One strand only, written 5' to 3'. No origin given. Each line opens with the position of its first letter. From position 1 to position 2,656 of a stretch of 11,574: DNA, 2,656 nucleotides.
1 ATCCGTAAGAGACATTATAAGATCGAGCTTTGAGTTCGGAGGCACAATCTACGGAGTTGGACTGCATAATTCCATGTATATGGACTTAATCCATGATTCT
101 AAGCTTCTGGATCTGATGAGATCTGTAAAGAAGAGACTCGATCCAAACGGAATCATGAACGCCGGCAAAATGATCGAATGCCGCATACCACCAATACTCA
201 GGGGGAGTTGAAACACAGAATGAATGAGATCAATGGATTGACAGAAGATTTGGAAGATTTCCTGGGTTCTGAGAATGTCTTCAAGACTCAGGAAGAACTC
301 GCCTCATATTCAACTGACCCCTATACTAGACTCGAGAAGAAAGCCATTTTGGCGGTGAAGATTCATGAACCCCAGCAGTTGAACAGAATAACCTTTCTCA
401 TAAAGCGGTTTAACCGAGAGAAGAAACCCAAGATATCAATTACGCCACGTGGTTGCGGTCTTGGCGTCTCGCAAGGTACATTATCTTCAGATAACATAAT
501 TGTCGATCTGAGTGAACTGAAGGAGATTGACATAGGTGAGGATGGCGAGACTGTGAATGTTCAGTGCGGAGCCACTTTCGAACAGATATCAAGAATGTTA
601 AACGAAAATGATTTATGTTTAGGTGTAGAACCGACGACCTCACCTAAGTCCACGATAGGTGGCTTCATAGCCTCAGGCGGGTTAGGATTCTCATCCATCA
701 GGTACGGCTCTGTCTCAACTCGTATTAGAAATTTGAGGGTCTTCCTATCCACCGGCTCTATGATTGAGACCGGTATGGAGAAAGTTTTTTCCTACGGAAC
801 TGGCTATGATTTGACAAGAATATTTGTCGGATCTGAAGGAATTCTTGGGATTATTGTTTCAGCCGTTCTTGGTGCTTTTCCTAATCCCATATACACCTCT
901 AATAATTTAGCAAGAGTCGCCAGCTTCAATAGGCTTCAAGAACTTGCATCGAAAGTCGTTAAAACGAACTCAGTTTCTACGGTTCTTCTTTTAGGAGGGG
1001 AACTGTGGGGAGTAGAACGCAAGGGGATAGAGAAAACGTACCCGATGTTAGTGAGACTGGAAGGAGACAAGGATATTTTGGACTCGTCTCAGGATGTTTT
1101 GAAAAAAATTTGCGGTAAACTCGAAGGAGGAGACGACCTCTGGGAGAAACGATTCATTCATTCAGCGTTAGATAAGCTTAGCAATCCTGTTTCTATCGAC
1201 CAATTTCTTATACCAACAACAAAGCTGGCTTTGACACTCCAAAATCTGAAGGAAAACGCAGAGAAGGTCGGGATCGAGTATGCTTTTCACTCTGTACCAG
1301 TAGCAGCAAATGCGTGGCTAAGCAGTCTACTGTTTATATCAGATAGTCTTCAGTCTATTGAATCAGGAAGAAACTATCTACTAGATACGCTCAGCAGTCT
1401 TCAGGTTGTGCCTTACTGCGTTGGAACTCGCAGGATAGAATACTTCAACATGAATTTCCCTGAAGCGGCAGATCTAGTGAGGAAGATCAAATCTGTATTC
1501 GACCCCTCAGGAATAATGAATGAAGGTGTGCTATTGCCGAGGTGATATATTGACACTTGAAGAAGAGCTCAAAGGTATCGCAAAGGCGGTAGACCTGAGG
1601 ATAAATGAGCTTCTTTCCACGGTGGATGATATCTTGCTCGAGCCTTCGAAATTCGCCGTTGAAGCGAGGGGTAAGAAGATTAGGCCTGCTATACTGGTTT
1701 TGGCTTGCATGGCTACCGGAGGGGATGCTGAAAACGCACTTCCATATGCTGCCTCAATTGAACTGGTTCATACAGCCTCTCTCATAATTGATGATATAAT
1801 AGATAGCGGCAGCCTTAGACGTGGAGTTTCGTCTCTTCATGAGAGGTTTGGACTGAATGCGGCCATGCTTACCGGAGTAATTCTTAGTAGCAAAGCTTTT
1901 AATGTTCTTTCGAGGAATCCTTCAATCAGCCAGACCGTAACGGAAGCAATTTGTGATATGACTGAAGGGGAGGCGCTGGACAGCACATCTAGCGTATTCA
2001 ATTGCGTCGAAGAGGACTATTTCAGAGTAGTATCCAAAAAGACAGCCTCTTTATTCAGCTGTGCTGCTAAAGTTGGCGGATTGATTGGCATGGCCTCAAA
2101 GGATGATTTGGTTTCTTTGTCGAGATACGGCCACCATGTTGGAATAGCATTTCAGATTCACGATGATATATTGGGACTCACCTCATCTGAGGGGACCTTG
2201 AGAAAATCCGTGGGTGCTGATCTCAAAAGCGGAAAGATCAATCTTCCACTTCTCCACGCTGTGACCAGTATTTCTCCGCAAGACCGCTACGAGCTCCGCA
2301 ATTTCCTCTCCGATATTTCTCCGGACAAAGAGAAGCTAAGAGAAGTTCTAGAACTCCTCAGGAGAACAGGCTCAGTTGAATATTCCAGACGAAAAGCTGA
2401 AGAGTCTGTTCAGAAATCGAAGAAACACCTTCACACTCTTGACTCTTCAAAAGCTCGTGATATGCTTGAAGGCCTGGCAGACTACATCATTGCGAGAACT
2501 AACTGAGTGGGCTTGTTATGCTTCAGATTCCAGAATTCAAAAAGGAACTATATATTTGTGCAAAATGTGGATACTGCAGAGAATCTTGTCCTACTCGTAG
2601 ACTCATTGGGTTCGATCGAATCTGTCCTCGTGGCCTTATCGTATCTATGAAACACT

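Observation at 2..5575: Candidate undescribed archaeal operon coupling a GlcDEF-like flavin/Fe-S oxidoreductase with synthesis and trafficking of a prenylated membrane cofactor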

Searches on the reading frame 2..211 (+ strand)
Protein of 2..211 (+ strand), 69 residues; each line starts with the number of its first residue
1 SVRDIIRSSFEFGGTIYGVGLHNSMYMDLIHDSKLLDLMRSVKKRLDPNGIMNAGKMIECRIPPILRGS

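Call 4: search_protein_families(library=pfam, proteins=[window:2-211:+], max_evalue=0.01)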
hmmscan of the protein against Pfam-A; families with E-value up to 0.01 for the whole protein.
window:2-211:+ (69 aa): 1 family
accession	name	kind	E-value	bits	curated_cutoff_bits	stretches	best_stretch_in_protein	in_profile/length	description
PF02913.24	FAD-oxidase_C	-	1.7e-09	38.2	21.2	1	5-57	193-248/248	FAD linked oxidases, C-terminal domain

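Call 5: search_protein_families(library=ncbifam, proteins=[window:2-211:+], max_evalue=0.01)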
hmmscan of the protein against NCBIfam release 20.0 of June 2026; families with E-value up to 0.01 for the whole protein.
window:2-211:+ (69 aa): 2 families
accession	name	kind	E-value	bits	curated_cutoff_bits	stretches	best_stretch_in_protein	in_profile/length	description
TIGR00387.1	glcD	equivalog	8.4e-08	31.5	567.9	1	3-56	357-413/413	glycolate oxidase subunit GlcD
NF008439.0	PRK11282.1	equivalog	0.0027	16.6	284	1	32-58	329-355/358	glycolate oxidase subunit GlcE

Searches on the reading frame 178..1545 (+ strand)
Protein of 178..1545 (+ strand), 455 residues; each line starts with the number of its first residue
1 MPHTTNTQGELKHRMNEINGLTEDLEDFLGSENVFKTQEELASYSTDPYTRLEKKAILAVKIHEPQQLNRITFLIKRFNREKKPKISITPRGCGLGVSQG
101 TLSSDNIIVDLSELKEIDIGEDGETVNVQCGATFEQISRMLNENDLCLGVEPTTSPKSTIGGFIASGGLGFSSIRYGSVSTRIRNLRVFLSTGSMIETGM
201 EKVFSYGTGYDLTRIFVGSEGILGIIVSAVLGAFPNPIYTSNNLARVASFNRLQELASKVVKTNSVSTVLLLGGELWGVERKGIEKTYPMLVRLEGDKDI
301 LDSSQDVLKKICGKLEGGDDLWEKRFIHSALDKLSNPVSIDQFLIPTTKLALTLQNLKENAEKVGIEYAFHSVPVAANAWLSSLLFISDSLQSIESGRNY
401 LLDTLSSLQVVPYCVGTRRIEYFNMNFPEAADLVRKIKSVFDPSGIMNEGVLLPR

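Call 4: search_protein_families(library=pfam, proteins=[window:178-1545:+], max_evalue=0.01)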
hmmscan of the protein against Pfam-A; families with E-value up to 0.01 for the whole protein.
window:178-1545:+ (455 aa): 2 families
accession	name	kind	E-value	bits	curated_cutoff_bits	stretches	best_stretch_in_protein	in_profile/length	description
PF01565.28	FAD_binding_4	-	1e-23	84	26.4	1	83-199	22-139/139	FAD binding domain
PF02913.24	FAD-oxidase_C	-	2.5e-06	27.8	21.2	1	415-450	210-246/248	FAD linked oxidases, C-terminal domain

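Call 5: search_protein_families(library=ncbifam, proteins=[window:178-1545:+], max_evalue=0.01)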
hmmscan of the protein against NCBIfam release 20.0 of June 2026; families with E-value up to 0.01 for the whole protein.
window:178-1545:+ (455 aa): 6 families
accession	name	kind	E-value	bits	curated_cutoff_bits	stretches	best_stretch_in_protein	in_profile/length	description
TIGR00387.1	glcD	equivalog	5e-33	114.5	567.9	1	65-263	4-197/413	glycolate oxidase subunit GlcD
NF008408.0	PRK11230.1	equivalog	2.5e-20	72.4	897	1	20-257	20-248/499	glycolate oxidase subunit GlcD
NF008439.0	PRK11282.1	equivalog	3.2e-20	72.3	284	1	126-309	63-232/358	glycolate oxidase subunit GlcE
NF049975.1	2HglutDHaseYdiJ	equivalog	6.9e-19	67.1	1350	1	65-199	58-193/1018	D-2-hydroxyglutarate dehydrogenase YdiJ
NF053785.1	DcplphribOxDprE1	equivalog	4.7e-08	32.7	500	1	87-256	39-201/449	decaprenylphosphoryl-beta-D-ribose oxidase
TIGR01678.1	FAD_lactone_ox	subfamily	1.2e-07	31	396.8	1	62-236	18-181/438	sugar 1,4-lactone oxidase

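Call 18: search_solved_structures(query=window:178-1545:+, max_evalue=0.00001)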
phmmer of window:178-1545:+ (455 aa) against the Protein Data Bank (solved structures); distinct sequences matched with E-value up to 0.00001: 11.
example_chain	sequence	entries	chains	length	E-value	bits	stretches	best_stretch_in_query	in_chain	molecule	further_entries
3pm9_A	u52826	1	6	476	1.2e-17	66.9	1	76-239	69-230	Putative oxidoreductase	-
7qh2_C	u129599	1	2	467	1.8e-17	66.3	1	27-270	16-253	Lactate dehydrogenase (NAD(+),ferredoxin) subunit LctD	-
8jdb_A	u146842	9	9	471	2.1e-17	66.1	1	86-250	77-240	Probable D-lactate dehydrogenase, mitochondrial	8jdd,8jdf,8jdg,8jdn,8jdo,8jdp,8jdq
8jdc_A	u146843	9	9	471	2.1e-17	66.1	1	86-250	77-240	Probable D-lactate dehydrogenase, mitochondrial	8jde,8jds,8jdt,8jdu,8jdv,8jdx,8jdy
6lpn_A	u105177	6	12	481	1.4e-16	63.4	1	84-237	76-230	D-2-hydroxyglutarate dehydrogenase, mitochondrial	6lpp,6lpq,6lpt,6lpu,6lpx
4bca_A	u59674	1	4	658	2.1e-15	59.5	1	75-250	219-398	ALKYLDIHYDROXYACETONEPHOSPHATE SYNTHASE, PEROXISOMAL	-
4bby_A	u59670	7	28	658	2.1e-15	59.5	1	75-250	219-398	ALKYLDIHYDROXYACETONEPHOSPHATE SYNTHASE, PEROXISOMAL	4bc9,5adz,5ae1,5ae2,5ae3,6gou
4bc7_A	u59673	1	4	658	2.2e-15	59.5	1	75-249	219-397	ALKYLDIHYDROXYACETONEPHOSPHATE SYNTHASE, PEROXISOMAL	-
9qgz_A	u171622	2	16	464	1.8e-14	56.4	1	85-235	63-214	Glycolate oxidase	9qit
2uuu_A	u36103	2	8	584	2.5e-09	39.5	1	86-234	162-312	ALKYLDIHYDROXYACETONEPHOSPHATE SYNTHASE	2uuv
9ffk_A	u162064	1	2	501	9.5e-06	27.7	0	27-240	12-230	FAD-binding oxidoreductase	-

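Call 41: find_homologous_proteins(query=window:220-1545:+, max_evalue=1e-20)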
Query window:220-1545:+ (441 aa): 5 proteins with E <= 1e-20 among 8000 candidates. Only proteins of 242 to 772 residues were searched: fused or split forms outside these lengths cannot appear, so this answer is no evidence that the protein stands alone or is whole; find_related_loci, which searches DNA, has no such limit.
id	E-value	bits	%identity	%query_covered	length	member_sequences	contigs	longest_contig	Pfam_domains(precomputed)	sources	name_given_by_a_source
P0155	2.2e-257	872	90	100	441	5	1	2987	PF01565.29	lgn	-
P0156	8.4e-211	718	73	100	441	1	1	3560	PF01565.29,PF02913.25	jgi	-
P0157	5.9e-207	705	71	100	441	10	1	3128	PF01565.29,PF02913.25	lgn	-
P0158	4.7e-22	96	26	98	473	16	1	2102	PF01565.29,PF02913.25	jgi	jgi:glycolate oxidase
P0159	7.3e-21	92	25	98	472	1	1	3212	PF01565.29,PF02913.25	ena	-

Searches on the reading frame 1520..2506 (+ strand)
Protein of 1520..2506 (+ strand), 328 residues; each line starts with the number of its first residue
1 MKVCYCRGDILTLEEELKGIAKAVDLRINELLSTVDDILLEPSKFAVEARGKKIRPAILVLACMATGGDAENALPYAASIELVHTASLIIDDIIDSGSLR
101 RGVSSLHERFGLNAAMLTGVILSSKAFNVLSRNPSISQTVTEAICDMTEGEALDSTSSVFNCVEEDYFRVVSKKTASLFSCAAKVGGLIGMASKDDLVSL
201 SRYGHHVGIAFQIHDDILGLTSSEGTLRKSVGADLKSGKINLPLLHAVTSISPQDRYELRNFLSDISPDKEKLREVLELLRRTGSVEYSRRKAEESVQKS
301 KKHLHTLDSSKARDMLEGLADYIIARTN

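Call 4: search_protein_families(library=pfam, proteins=[window:1520-2506:+], max_evalue=0.01)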
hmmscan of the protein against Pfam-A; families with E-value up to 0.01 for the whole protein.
window:1520-2506:+ (328 aa): 1 family
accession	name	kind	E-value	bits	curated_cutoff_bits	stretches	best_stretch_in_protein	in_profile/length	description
PF00348.22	polyprenyl_synt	-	6.2e-61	206.2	27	1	38-279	3-250/251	Polyprenyl synthetase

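Call 5: search_protein_families(library=ncbifam, proteins=[window:1520-2506:+], max_evalue=0.01)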
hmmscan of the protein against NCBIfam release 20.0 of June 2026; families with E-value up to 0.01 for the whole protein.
window:1520-2506:+ (328 aa): 16 families
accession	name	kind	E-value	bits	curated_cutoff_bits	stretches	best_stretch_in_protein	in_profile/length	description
NF040698.1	IdsA_Meth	equivalog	4.6e-78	262.7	468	1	14-327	4-327/328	short chain isoprenyl diphosphate synthase IdsA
NF041003.1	GGPP_syn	equivalog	3.7e-62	210.3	500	1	13-326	2-324/326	geranylgeranyl diphosphate synthase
NF041169.1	f2_encap_cargo4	exception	2e-60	204.8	450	1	48-327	47-333/334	family 2 encapsulin nanocompartment cargo protein polyprenyl transferase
NF008140.0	PRK10888.1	equivalog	3.6e-52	177.7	412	1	38-326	31-321/323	octaprenyl diphosphate synthase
TIGR02749.1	prenyl_cyano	equivalog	4.4e-52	177.1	383.2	1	24-326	17-320/322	solanesyl diphosphate synthase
NF045628.1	HxpDPsynlarge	equivalog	5.2e-51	173.5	500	1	18-327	2-310/311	hexaprenyl-diphosphate synthase large subunit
TIGR02748.1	GerC3_HepT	equivalog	7.7e-50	169.8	456.55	1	21-326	13-317/319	heptaprenyl diphosphate synthase component II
NF040789.2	gerfarn_diphsyn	equivalog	5.5e-45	154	560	1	35-326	30-343/345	geranylfarnesyl diphosphate synthase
NF042417.1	NPPPS_Mycobact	equivalog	6e-45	153.7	600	1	23-326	28-333/335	nonaprenyl/(2E,6E)-farnesyl/geranylgeranyl diphosphat synthase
NF045485.1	FPPsyn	subfamily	1.5e-42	145.7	275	1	23-280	7-283/288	farnesyl diphosphate synthase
NF045549.1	GGPPsyn_IdsB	equivalog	4.8e-40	137.7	475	1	49-326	63-344/346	geranylgeranyl diphosphate synthase IdsB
NF045685.1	GGPPSynCrtE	equivalog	8.2e-37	126.8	460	1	34-250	25-255/293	geranylgeranyl diphosphate synthase CrtE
NF040627.1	GFPS_Meth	equivalog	2e-36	125.9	600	1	24-220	12-210/285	geranylfarnesyl diphosphate synthase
NF007877.0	PRK10581.1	equivalog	1.4e-27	96.6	321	1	38-248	31-256/299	(2E,6E)-farnesyl diphosphate synthase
NF040936.1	hexpp_archaea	equivalog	7.1e-20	71.5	400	1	22-223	12-208/275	hexaprenyl pyrophosphate synthase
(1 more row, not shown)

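Call 32: search_solved_structures(query=window:1520-2506:+, max_evalue=1e-20)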
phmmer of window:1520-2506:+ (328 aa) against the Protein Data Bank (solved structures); distinct sequences matched with E-value up to 1e-20: 88 (the best 60 are shown).
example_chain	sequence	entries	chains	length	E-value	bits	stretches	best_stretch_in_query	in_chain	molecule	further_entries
1wy0_A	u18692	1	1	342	3.5e-50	174.5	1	16-326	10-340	geranylgeranyl pyrophosphate synthetase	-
5ze6_A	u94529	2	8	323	1.1e-47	166.3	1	26-326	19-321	Octaprenyl diphosphate synthase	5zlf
3wjk_A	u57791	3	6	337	1.2e-47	166.2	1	25-326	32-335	Octaprenyl diphosphate synthase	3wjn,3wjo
5jfq_A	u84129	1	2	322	6.1e-44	154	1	14-326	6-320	Geranylgeranyl Pyrophosphate Synthetase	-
4lob_A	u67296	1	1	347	9.8e-42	146.8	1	23-319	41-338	Polyprenyl synthetase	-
4jxn_A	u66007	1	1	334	3.2e-41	145.1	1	39-328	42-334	Octaprenyl-diphosphate synthase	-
3mzv_A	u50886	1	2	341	1.6e-39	139.5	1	23-327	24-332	Decaprenyl diphosphate synthase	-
4jxy_A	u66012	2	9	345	4.2e-39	138.1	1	21-326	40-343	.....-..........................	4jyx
9kp1_B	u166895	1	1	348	9.6e-38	133.6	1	36-325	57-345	Heptaprenyl diphosphate synthase component 2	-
3aqb_B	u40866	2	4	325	2.9e-37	132.1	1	24-326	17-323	Component B of hexaprenyl diphosphate synthase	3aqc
5h9d_A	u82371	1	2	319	5.8e-37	131.1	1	21-316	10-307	Farnesyl pyrophosphate synthetase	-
9imq_A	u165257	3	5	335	4.1e-36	128.3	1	17-326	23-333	Nonaprenyl diphosphate synthase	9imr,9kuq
3oyr_A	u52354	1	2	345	2.5e-35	125.7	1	36-326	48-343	Trans-isoprenyl diphosphate synthase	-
9k9b_A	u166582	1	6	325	1.9e-34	122.8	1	29-326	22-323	Solanesyl diphosphate synthase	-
9jr6_A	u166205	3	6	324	5.2e-34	121.4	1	28-326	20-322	Probable solanesyl-diphosphate synthase 3, chloroplastic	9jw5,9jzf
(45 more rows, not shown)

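Call 49: find_homologous_proteins(query=window:1520-2506:+, max_evalue=1e-40)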
Query window:1520-2506:+ (328 aa): 107 proteins with E <= 1e-40 among 5159 candidates. Only proteins of 180 to 574 residues were searched: fused or split forms outside these lengths cannot appear, so this answer is no evidence that the protein stands alone or is whole; find_related_loci, which searches DNA, has no such limit.
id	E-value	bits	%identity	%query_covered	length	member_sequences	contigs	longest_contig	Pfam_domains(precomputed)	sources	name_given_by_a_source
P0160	2.0e-190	650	91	100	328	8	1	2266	PF00348.23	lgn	-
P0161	5.9e-155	533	77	97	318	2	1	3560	PF00348.23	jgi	-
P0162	1.7e-151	522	75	96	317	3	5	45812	PF00348.23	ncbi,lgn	ncbi:MAG: polyprenyl synthetase family protein [Promethearchaeota archaeon]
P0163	8.7e-52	195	38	92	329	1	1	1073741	PF00348.23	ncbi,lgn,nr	ncbi:MAG: octaprenyl-diphosphate synthase [Candidatus Binatia bacterium]|nr:MAG: octaprenyl-diphosph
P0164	3.1e-51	193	36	99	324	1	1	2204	PF00348.23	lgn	-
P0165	5.6e-51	192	35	91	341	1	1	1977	PF00348.23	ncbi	-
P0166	6.2e-51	192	35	98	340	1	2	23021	PF00348.23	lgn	-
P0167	9.2e-50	188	34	98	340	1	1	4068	PF00348.23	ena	-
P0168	1.1e-49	188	35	91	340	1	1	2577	PF00348.23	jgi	jgi:octaprenyl-diphosphate synthase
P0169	1.7e-49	187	35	93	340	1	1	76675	PF00348.23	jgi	jgi:octaprenyl-diphosphate synthase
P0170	1.8e-49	187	36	93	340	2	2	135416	PF00348.23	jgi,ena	-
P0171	2.0e-49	187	37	96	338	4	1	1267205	PF00348.23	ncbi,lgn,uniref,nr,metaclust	ncbi:polyprenyl synthetase family protein [Candidatus Hecatella orcuttiae]|uniref:polyprenyl synthet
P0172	3.2e-49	186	37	97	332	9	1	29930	PF00348.23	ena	-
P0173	4.5e-49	186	36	92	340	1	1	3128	PF00348.23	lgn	-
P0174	5.4e-49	185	36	93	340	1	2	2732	PF00348.23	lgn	-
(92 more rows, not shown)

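Call 50: find_encoding_contigs(protein=P0162, flank=10000, max_places=3)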
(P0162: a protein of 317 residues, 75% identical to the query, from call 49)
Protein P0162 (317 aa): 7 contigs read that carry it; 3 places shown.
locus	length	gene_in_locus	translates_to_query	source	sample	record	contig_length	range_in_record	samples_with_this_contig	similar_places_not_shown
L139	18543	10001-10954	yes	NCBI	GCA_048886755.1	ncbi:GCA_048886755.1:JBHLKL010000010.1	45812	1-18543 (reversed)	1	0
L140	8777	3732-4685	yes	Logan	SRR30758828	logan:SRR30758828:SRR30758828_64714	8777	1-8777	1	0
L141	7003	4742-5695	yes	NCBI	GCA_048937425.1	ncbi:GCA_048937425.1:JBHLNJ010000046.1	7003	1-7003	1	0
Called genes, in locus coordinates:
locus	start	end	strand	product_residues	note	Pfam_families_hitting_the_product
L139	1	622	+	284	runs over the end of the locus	-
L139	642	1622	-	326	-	PF00724:Oxidored_FMN, PF01207:Dus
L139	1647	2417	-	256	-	PF00106:adh_short, PF08659:KR, PF13561:adh_short_C2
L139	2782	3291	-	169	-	-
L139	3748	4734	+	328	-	PF00005:ABC_tran, PF08352:oligo_HPY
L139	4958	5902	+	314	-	PF00089:Trypsin, PF13365:Trypsin_2, PF00595:PDZ, PF13180:PDZ_2, PF17820:PDZ_6 (weak)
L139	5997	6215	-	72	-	PF00037:Fer4 (faint), PF13370:Fer4_13, PF13459:Fer4_15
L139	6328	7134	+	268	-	PF01145:Band_7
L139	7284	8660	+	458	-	PF01565:FAD_binding_4, PF02913:FAD-oxidase_C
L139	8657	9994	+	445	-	PF01565:FAD_binding_4, PF02913:FAD-oxidase_C (faint)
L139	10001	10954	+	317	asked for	PF00348:polyprenyl_synt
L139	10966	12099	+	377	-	PF13183:Fer4_8, PF13237:Fer4_10 (weak), PF13484:Fer4_16 (weak), PF13534:Fer4_17 (weak), PF02754:CCG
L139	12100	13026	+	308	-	PF01040:UbiA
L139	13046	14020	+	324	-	PF01656:CbiA, PF02374:ArsA_ATPase, PF13614:AAA_31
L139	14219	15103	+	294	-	PF13240:Zn_Ribbon_1 (weak)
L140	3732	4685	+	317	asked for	PF00348:polyprenyl_synt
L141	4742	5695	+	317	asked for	PF00348:polyprenyl_synt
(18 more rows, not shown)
